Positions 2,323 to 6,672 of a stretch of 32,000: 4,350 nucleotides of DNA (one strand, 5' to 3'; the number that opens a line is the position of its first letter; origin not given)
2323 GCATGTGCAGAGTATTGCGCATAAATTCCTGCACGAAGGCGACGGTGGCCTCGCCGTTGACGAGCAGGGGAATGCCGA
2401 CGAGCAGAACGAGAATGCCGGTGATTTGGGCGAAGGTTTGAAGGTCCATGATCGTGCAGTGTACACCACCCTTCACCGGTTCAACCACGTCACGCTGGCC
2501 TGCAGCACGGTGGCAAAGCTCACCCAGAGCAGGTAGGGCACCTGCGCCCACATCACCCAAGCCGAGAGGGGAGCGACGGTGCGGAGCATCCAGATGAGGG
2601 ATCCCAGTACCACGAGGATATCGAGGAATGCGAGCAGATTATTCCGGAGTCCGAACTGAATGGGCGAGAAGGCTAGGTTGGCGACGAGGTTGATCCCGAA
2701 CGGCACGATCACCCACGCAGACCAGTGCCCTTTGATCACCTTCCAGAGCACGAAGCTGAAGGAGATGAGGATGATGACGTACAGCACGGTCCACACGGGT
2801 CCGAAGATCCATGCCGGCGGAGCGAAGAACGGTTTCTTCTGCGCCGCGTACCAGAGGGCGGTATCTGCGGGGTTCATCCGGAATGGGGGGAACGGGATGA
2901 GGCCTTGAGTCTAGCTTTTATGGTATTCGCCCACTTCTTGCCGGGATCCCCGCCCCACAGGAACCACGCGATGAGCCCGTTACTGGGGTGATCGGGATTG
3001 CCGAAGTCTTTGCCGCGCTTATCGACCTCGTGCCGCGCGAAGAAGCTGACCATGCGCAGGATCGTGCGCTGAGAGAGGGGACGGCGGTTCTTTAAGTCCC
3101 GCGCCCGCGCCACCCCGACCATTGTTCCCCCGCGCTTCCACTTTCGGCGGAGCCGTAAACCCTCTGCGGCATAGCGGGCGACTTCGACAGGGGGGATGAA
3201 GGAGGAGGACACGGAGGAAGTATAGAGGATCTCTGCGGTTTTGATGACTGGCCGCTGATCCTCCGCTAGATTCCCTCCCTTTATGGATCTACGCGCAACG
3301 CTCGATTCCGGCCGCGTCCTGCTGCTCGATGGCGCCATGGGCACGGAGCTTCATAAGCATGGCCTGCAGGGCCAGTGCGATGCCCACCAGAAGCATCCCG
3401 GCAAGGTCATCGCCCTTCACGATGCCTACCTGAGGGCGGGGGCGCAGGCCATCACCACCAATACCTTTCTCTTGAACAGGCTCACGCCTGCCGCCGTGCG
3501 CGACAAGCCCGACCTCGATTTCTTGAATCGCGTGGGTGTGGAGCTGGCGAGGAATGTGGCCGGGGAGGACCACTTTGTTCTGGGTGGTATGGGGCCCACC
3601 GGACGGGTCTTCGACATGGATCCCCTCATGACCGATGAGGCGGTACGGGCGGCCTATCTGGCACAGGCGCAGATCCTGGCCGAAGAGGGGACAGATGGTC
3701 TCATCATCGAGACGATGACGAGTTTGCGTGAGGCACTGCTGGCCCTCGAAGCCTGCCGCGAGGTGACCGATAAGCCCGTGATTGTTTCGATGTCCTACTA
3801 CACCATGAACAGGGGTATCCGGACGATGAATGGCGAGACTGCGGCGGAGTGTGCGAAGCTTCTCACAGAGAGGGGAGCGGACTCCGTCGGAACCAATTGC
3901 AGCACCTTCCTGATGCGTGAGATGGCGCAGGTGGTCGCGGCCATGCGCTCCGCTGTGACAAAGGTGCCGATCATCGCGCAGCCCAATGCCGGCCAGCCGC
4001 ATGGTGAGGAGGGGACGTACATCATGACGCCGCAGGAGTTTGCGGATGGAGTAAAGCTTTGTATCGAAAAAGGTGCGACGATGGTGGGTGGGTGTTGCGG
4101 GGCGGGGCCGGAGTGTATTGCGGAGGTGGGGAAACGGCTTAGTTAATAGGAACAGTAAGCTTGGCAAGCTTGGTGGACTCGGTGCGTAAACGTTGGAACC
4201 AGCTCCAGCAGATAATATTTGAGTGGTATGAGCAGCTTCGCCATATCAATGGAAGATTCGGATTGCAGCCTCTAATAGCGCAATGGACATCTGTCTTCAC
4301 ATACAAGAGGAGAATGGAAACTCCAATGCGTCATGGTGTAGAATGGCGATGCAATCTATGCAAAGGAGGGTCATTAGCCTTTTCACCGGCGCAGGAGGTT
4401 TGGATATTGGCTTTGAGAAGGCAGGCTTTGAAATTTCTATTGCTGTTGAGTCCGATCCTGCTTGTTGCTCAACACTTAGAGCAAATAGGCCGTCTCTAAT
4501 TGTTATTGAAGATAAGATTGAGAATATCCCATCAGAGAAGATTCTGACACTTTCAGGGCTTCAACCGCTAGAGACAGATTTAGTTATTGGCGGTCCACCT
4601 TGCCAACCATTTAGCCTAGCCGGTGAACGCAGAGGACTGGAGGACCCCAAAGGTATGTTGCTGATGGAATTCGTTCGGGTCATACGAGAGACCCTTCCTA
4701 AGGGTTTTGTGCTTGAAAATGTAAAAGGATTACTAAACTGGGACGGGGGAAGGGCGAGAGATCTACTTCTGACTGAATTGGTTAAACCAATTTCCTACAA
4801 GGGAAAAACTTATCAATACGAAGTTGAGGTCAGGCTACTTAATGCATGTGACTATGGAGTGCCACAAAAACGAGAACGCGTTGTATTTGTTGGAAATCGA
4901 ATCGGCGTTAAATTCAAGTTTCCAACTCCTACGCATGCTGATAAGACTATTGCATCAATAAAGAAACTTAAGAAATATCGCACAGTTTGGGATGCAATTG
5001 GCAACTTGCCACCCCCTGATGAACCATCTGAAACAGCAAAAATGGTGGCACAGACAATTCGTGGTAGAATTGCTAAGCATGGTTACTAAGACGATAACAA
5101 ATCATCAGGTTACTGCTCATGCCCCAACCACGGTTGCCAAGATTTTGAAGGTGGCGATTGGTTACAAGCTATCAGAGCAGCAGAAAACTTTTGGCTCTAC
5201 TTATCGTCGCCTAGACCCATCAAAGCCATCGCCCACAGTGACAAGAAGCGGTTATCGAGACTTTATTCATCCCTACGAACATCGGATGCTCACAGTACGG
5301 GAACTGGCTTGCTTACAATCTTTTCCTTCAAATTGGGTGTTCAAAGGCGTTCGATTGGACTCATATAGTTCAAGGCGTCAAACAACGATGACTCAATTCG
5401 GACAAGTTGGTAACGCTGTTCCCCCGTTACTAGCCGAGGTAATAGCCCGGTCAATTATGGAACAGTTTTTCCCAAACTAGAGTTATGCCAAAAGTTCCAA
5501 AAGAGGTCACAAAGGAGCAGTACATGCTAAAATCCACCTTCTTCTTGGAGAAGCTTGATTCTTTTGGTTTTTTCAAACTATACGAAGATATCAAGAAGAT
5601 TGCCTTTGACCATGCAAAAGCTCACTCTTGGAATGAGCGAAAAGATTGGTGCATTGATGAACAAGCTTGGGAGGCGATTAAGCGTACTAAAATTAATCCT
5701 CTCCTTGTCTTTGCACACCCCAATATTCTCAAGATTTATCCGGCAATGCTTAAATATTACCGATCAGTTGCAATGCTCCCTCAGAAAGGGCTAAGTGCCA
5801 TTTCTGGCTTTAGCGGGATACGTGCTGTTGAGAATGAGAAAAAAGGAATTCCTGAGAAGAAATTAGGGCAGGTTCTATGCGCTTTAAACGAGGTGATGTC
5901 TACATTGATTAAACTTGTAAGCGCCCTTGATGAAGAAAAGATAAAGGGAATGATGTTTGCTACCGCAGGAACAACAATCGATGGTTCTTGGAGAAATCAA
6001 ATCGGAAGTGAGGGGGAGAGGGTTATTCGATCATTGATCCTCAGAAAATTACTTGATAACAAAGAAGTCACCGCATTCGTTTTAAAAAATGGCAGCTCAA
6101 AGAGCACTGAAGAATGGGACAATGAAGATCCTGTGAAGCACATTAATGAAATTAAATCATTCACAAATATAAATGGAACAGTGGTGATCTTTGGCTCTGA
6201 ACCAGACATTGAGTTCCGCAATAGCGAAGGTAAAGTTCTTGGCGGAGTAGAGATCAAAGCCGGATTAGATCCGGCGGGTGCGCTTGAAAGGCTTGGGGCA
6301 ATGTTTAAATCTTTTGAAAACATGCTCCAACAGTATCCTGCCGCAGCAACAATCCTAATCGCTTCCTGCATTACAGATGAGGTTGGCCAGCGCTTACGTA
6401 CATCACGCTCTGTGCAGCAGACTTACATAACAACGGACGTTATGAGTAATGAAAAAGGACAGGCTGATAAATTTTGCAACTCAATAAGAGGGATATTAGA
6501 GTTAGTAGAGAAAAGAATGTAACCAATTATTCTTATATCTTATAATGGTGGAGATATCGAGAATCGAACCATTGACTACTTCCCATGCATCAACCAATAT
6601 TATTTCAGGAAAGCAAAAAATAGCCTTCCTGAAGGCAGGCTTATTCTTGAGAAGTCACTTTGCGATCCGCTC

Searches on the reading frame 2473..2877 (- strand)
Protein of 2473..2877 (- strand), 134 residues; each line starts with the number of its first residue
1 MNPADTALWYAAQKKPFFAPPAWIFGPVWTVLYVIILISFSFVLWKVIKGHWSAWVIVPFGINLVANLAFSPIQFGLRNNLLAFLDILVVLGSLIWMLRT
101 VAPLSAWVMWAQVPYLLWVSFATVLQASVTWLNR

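Call 22: search_protein_families(library=pfam, proteins=[window:2473-2877:-], max_evalue=0.001)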
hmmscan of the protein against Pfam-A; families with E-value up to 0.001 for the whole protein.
window:2473-2877:- (134 aa): 1 family
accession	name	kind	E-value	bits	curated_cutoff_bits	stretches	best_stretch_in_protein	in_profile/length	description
PF03073.20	TspO_MBR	-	1.8e-29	102.8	24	1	5-132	19-145/145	TspO/MBR family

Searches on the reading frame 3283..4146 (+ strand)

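Call 22: search_protein_families(library=pfam, proteins=[window:3283-4146:+], max_evalue=0.001)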
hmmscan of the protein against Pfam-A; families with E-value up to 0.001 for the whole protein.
window:3283-4146:+ (287 aa): 1 family
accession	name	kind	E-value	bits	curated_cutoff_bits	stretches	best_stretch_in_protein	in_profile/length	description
PF02574.22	S-methyl_trans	-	5.6e-61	207.3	22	1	13-285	1-282/283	Homocysteine S-methyltransferase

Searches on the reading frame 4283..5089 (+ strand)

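Call 22: search_protein_families(library=pfam, proteins=[window:4283-5089:+], max_evalue=0.001)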
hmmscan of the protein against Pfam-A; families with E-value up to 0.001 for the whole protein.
window:4283-5089:+ (268 aa): 1 family
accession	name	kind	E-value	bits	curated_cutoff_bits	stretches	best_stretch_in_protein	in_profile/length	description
PF00145.23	DNA_methylase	-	1.3e-51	176.4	22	1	29-241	2-195/324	C-5 cytosine-specific DNA methylase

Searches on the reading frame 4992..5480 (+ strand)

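Call 22: search_protein_families(library=pfam, proteins=[window:4992-5480:+], max_evalue=0.001)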
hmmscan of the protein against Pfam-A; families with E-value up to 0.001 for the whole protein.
window:4992-5480:+ (162 aa): 1 family
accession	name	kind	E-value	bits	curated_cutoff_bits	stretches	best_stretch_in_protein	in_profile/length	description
PF00145.23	DNA_methylase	-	2.7e-12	47.2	22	1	20-156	204-323/324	C-5 cytosine-specific DNA methylase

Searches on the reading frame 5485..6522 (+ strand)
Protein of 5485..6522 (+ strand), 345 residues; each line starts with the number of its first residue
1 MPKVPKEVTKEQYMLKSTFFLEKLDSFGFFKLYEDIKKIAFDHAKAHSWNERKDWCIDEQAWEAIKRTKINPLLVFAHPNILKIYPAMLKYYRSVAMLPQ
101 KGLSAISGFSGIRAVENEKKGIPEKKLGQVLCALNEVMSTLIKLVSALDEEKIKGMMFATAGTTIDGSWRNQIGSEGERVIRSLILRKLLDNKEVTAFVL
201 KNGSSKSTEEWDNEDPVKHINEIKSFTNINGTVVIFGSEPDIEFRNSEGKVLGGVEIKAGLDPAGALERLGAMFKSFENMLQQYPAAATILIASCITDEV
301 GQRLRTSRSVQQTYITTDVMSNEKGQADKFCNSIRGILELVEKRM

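Call 22: search_protein_families(library=pfam, proteins=[window:5485-6522:+], max_evalue=0.001)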
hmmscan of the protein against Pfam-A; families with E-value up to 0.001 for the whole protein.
window:5485-6522:+ (345 aa): 1 family
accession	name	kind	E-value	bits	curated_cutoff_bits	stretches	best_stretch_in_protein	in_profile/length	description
PF09571.16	RE_XcyI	-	4.6e-15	56.1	25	1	73-338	52-302/305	XcyI restriction endonuclease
